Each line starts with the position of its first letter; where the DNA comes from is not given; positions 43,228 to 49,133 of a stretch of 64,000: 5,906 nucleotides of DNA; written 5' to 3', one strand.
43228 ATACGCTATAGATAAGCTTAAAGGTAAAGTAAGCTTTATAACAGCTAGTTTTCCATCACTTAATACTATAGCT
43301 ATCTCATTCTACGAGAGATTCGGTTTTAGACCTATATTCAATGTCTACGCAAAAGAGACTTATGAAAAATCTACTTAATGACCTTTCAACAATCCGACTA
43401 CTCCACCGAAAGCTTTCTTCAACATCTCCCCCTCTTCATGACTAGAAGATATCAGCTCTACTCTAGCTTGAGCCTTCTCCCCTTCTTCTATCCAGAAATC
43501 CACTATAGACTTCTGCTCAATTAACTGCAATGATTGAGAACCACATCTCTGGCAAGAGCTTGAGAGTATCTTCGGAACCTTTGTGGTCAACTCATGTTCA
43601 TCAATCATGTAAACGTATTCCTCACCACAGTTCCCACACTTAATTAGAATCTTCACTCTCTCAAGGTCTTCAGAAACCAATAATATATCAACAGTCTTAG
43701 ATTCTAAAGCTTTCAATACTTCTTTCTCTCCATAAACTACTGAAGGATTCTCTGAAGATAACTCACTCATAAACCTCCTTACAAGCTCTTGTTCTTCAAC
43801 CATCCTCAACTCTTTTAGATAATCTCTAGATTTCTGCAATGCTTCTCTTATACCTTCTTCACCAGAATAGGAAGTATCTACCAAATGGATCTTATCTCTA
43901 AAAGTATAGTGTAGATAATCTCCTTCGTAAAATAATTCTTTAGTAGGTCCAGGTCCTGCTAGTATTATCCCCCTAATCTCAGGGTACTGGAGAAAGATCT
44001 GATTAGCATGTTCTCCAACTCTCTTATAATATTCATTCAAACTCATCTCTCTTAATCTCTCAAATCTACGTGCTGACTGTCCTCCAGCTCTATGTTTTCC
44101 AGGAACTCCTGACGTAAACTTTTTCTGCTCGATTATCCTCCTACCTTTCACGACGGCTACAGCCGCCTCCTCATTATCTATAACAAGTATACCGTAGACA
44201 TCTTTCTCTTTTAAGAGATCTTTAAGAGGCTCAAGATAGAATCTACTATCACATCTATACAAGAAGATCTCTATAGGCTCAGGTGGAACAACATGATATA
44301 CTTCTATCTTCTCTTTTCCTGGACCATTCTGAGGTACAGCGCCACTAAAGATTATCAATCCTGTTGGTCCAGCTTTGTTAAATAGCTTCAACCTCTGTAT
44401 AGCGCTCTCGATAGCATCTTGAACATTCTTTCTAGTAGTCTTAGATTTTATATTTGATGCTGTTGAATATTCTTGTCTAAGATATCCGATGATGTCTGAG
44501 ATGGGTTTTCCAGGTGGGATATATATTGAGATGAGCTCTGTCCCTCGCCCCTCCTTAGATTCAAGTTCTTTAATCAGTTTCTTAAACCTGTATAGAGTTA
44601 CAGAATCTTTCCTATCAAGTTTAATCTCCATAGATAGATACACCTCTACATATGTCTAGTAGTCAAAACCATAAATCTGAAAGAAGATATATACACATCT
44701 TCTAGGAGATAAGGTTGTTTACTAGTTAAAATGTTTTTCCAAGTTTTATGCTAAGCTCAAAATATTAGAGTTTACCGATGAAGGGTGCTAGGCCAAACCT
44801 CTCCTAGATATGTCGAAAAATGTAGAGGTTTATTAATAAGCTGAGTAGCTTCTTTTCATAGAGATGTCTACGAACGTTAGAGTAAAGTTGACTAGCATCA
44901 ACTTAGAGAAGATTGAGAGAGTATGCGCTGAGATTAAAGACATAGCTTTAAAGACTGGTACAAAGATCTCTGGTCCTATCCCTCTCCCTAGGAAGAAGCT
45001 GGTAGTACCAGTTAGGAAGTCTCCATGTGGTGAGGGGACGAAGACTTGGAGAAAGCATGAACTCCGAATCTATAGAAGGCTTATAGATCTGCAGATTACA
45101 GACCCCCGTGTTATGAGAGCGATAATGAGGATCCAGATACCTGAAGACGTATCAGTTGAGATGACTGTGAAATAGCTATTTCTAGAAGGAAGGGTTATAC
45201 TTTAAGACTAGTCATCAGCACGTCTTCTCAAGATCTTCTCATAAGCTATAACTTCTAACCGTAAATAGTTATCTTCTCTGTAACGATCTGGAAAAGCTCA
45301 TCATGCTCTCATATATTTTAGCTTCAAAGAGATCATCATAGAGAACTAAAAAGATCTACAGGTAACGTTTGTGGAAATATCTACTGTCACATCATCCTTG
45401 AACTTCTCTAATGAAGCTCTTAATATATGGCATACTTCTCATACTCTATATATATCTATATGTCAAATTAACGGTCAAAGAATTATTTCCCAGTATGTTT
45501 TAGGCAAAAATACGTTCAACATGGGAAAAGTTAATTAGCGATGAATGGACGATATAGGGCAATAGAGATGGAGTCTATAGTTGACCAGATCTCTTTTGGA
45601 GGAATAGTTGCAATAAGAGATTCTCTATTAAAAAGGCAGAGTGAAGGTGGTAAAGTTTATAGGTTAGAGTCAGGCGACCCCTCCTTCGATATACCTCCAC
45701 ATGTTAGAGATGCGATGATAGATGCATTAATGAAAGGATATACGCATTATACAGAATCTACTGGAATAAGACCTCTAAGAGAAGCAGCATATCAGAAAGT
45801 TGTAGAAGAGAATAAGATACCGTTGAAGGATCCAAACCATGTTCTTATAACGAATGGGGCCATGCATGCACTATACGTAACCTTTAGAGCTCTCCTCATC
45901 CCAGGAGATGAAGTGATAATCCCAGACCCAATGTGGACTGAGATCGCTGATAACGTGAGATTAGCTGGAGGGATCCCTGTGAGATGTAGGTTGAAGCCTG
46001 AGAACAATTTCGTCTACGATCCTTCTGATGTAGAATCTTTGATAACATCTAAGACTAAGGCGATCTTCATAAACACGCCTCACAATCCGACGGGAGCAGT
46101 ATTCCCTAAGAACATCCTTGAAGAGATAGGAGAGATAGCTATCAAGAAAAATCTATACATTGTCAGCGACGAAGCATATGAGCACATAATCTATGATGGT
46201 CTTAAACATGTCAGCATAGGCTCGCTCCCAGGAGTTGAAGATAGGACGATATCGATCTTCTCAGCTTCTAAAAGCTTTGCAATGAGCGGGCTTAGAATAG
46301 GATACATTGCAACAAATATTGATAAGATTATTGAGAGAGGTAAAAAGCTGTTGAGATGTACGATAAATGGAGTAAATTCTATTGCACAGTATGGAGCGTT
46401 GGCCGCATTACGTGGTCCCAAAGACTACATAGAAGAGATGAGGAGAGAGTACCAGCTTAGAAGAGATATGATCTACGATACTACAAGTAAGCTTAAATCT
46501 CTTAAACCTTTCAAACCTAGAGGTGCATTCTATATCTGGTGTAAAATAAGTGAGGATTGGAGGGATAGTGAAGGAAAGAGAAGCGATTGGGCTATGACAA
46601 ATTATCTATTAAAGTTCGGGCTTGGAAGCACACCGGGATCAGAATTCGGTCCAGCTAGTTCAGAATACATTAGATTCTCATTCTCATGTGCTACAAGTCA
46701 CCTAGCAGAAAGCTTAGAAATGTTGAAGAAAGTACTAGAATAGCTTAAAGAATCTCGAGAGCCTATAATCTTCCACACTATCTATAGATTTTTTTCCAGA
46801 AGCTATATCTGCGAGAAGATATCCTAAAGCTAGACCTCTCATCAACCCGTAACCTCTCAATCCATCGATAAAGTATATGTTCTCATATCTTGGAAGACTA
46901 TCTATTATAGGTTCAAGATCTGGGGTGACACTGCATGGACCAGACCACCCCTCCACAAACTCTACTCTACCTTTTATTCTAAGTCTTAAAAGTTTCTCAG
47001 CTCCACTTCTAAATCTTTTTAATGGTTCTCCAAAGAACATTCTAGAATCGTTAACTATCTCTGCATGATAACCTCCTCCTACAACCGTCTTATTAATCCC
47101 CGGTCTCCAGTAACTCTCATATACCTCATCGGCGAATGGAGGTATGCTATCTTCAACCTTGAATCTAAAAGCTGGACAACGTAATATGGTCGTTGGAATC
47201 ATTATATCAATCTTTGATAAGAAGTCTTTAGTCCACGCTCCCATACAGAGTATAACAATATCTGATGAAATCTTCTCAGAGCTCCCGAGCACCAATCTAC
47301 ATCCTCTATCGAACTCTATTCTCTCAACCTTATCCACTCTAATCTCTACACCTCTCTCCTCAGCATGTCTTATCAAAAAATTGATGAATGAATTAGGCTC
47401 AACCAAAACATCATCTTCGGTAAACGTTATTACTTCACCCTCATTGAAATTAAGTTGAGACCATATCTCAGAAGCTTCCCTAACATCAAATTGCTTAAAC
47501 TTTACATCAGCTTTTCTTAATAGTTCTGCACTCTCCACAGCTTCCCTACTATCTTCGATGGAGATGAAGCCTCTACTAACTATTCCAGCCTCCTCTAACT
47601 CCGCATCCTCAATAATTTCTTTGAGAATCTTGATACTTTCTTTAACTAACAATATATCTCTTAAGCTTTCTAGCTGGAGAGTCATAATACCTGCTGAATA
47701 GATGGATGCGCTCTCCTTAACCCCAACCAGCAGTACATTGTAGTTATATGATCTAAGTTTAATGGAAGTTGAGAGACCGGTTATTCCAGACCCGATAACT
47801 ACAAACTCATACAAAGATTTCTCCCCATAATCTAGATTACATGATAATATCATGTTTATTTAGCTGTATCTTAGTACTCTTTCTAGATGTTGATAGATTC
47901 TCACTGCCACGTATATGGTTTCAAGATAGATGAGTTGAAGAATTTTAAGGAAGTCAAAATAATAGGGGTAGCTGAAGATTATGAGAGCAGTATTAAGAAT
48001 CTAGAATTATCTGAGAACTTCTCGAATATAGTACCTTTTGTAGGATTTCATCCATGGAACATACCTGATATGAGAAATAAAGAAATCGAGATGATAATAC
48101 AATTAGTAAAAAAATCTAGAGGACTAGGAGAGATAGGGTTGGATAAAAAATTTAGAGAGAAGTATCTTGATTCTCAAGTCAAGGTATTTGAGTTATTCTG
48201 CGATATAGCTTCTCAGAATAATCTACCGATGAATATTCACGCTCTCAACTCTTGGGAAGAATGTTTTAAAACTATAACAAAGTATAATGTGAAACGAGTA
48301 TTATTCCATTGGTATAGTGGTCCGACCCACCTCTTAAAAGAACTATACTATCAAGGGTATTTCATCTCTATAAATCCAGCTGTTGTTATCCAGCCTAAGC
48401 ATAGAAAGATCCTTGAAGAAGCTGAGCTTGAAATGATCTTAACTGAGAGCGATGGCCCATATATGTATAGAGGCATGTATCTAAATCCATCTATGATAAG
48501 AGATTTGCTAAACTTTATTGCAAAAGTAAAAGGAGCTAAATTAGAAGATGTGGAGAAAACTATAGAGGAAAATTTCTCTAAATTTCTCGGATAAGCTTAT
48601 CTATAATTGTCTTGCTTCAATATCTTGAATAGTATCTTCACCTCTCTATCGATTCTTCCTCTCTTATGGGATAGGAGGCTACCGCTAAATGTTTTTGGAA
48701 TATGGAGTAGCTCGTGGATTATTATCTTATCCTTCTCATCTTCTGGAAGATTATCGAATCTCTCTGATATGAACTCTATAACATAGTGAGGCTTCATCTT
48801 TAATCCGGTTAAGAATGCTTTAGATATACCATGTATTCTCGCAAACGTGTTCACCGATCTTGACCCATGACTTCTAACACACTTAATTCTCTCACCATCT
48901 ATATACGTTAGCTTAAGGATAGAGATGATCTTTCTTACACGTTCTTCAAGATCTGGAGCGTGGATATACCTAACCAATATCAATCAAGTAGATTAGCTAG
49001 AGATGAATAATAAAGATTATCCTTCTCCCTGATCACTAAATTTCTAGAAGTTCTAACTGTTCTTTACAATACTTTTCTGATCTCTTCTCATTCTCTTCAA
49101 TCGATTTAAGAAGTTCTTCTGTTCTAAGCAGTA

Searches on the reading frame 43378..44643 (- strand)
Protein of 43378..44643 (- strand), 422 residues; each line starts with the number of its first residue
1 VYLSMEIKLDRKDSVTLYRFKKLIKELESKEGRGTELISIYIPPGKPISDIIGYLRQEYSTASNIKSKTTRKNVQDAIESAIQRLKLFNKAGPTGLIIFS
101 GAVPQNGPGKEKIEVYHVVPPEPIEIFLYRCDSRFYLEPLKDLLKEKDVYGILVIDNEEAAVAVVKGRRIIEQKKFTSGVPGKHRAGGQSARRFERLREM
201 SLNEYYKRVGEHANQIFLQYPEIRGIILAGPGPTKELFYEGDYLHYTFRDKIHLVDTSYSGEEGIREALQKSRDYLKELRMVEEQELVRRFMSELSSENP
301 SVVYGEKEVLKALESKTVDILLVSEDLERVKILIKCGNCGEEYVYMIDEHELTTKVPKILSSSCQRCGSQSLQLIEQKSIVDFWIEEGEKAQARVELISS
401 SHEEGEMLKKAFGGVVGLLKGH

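Call 32: search_protein_families(library=pfam, proteins=[window:43378-44643:-], max_evalue=0.00001)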
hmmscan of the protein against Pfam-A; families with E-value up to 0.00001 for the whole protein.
window:43378-44643:- (422 aa): 5 families
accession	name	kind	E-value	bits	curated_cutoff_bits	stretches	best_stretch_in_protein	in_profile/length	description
PF03464.20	eRF1_2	-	1.3e-40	139.2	27.1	1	150-278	2-133/133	eRF1 domain 2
PF03463.20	eRF1_1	-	9.9e-26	90.6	23.8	1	21-143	1-122/123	eRF1 domain 1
PF03465.20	eRF1_3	-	1.5e-21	77.3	25.8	1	282-420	2-103/106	eRF1 domain 3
PF18854.6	baeRF_family10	-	1.3e-16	61.6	27.1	1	136-239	2-108/143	Bacterial archaeo-eukaryotic release factor family 10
PF18859.6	acVLRF1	-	3.7e-12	47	27.1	1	151-230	4-81/130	Actinobacteria/chloroflexi VLRF1 release factor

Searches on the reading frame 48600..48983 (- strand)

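Call 33: search_protein_families(library=pfam, proteins=[window:48600-48983:-], max_evalue=0.001)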
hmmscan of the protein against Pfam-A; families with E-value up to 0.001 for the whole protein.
window:48600-48983:- (128 aa): 1 family
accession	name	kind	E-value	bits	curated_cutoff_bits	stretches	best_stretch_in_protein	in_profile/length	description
PF18894.6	PhageMetallopep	-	3.1e-21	76.3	23.7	1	5-106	2-110/134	Putative phage metallopeptidase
